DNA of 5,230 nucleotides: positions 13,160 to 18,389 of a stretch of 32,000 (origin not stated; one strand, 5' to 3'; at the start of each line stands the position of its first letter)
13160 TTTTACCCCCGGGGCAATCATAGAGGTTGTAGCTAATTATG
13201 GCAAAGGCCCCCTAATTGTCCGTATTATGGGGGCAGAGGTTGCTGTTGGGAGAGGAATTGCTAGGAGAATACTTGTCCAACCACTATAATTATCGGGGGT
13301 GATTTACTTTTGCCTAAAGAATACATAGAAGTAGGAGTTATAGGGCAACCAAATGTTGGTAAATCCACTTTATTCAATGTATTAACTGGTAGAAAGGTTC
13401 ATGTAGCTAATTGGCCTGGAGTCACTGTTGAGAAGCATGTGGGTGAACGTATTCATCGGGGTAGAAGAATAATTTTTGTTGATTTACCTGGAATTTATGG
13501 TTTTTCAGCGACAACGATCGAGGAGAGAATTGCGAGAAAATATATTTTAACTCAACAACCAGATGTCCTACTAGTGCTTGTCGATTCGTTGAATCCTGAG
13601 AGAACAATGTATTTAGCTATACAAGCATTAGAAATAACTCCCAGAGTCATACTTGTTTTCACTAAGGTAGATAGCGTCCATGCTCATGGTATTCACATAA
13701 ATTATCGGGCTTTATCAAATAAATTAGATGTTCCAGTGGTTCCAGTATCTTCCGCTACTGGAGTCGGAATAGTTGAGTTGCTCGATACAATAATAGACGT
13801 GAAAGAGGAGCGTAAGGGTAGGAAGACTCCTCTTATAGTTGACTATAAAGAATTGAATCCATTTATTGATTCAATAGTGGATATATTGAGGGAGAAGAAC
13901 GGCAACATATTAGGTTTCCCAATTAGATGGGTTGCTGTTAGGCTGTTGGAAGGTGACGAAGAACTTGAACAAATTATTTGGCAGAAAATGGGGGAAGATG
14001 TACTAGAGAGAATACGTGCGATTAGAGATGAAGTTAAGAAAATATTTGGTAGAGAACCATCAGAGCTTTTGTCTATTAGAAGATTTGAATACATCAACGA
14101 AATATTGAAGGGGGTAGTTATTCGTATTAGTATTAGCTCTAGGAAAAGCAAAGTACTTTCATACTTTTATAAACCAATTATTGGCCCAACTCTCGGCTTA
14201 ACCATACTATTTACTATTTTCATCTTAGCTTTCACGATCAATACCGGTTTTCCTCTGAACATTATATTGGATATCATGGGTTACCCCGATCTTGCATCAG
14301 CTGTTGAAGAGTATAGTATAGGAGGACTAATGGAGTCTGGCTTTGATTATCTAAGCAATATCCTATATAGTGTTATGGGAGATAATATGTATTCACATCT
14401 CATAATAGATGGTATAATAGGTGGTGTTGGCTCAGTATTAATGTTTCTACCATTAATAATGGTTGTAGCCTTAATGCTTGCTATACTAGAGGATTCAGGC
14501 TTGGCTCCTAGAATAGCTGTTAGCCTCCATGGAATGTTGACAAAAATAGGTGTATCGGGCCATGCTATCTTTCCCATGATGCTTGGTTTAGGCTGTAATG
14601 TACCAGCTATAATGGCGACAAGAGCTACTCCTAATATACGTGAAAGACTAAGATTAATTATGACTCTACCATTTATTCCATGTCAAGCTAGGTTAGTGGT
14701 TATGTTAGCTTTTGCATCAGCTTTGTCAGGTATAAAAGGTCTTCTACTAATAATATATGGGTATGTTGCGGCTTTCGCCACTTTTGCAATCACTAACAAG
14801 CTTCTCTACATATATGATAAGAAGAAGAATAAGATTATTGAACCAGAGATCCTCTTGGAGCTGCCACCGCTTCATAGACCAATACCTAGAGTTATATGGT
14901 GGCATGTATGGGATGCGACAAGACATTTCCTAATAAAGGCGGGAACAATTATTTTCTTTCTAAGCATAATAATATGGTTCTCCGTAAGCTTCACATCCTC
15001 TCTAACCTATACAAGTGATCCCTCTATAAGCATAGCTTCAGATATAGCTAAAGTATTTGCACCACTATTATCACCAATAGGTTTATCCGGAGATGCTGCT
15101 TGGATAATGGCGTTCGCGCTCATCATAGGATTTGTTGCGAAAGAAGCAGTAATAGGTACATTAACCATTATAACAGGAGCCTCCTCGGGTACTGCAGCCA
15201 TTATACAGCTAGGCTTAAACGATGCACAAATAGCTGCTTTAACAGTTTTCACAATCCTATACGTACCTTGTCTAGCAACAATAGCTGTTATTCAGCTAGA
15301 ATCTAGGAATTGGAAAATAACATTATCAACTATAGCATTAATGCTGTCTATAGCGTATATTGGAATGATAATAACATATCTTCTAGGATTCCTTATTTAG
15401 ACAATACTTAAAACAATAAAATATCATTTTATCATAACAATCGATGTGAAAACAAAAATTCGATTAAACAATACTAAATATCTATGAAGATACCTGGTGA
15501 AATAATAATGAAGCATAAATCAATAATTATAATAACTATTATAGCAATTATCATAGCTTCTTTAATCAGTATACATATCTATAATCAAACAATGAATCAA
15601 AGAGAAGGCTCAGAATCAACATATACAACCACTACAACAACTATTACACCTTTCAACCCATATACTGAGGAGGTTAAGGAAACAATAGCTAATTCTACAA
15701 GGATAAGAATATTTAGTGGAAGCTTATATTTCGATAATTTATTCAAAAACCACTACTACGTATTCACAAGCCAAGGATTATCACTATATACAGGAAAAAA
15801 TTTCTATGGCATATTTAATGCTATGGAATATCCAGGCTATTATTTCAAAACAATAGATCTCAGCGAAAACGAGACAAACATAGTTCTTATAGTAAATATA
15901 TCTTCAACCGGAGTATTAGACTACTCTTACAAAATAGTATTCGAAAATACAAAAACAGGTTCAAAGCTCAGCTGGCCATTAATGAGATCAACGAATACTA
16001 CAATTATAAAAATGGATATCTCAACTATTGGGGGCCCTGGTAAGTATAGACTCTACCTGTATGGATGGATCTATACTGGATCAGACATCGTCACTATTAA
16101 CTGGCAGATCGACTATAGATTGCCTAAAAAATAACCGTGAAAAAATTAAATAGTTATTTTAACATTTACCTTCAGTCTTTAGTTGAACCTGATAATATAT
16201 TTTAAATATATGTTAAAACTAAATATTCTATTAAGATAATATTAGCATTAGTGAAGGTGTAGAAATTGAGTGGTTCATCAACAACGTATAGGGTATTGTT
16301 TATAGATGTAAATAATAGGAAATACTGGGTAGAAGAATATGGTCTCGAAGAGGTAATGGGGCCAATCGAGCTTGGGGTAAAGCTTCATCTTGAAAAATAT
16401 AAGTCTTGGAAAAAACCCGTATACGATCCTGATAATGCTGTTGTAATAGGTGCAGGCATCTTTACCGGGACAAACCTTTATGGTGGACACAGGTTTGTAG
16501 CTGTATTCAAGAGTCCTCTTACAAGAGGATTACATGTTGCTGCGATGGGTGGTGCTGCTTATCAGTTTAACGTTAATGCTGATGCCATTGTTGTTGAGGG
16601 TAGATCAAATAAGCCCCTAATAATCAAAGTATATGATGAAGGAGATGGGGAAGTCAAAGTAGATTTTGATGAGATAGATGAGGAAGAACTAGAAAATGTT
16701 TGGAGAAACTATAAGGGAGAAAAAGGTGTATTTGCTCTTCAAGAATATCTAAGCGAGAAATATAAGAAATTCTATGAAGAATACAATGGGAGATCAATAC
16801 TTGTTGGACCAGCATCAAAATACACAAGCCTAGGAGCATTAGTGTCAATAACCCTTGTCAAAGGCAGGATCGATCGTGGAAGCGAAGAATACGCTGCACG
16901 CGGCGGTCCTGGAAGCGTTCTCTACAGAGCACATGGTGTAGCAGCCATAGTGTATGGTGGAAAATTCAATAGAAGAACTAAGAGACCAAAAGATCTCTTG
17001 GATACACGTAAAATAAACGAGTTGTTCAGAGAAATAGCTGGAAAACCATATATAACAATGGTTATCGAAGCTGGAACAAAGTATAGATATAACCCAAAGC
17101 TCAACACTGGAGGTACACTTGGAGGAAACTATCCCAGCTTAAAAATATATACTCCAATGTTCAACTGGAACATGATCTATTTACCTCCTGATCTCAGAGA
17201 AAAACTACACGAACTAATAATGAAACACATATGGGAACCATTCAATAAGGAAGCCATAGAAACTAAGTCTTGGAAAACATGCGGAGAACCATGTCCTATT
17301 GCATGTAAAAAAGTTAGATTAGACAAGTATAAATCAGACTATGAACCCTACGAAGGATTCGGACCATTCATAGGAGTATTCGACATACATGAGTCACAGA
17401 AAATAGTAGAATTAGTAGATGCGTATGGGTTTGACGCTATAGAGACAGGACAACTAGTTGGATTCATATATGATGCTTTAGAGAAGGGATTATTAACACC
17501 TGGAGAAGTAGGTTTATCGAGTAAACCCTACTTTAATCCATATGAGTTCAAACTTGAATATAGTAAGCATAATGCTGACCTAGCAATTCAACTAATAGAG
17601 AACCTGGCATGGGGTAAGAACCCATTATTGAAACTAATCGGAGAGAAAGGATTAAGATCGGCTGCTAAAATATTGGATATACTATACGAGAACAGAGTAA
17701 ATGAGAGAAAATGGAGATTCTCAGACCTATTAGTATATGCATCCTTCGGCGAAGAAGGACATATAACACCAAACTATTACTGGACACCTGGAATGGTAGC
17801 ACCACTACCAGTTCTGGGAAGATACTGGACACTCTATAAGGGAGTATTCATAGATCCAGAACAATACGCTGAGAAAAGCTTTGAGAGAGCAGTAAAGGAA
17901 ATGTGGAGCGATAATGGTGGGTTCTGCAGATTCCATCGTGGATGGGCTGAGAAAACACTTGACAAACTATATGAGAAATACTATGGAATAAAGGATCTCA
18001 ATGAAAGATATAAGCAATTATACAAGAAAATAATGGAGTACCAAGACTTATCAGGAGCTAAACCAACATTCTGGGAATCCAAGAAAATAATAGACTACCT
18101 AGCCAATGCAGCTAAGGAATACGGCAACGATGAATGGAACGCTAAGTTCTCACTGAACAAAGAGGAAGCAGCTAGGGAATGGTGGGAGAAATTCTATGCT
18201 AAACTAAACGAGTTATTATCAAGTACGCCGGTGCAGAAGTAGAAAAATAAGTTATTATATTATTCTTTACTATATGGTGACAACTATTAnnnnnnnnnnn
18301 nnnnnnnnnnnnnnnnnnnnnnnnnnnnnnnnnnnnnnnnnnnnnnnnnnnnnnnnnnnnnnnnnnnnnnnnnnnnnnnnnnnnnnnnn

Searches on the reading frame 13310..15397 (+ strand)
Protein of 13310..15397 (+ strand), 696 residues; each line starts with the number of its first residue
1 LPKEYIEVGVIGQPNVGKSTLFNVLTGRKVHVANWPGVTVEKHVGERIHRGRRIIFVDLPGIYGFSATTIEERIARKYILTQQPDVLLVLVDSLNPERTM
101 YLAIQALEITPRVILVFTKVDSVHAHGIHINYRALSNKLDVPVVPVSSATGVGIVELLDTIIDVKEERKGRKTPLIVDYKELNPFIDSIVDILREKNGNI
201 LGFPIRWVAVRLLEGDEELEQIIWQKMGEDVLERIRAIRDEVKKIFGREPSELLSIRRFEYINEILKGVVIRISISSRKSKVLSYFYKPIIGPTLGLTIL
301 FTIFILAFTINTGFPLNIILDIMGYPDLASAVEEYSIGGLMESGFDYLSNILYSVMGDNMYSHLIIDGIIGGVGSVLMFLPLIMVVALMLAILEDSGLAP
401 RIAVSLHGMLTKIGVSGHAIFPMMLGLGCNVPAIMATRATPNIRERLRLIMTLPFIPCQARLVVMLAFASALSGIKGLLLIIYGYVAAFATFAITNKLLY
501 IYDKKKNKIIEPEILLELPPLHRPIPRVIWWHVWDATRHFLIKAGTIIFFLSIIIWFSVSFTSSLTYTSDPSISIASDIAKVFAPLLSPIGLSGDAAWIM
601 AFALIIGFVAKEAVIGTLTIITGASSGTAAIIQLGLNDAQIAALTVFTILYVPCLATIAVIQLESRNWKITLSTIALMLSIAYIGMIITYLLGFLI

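Call 13: search_protein_families(library=pfam, proteins=[window:13310-15397:+], max_evalue=0.001)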
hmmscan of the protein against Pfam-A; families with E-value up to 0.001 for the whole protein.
window:13310-15397:+ (696 aa): 9 families
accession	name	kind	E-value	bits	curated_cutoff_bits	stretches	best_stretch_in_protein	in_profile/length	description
PF02421.24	FeoB_N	-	1e-51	175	27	1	7-161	2-156/156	Ferrous iron transport protein B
PF07670.19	Gate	-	3.2e-25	89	29.6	2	376-470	1-102/104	Nucleoside recognition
PF01926.29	MMR_HSR1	-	2.1e-22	79.8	21.9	1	7-119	1-113/113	50S ribosome-binding GTPase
PF17910.6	FeoB_Cyto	-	1.1e-15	58.2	23.4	1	181-270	4-89/90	FeoB cytosolic helical domain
PF00009.33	GTP_EFTU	-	9.4e-09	35.6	26.5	1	4-164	2-185/188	Elongation factor Tu GTP binding domain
PF04548.22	AIG1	-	4.3e-06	26.6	27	1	10-128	5-134/212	AIG1 family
PF07664.17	FeoB_C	-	0.00032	20.8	26.6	1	507-535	29-53/54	Ferrous iron transport protein B C terminus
PF00350.29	Dynamin_N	-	0.00047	20.7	27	0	8-31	1-24/168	Dynamin family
PF03193.22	RsgA_GTPase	-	0.0005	20.4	30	0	10-29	111-130/174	RsgA GTPase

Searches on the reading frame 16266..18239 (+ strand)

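Call 64: search_protein_families(library=pfam, proteins=[window:16266-18239:+], max_evalue=0.0001)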
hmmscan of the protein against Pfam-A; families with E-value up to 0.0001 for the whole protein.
window:16266-18239:+ (658 aa): 2 families
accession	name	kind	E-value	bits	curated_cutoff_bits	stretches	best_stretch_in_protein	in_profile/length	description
PF02730.20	AFOR_N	-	5.8e-35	121.3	29.8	1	9-232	2-198/199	Aldehyde ferredoxin oxidoreductase, N-terminal domain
PF01314.23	AFOR_C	-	2.4e-16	60.3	27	1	324-470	57-194/385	Aldehyde ferredoxin oxidoreductase, domains 2 & 3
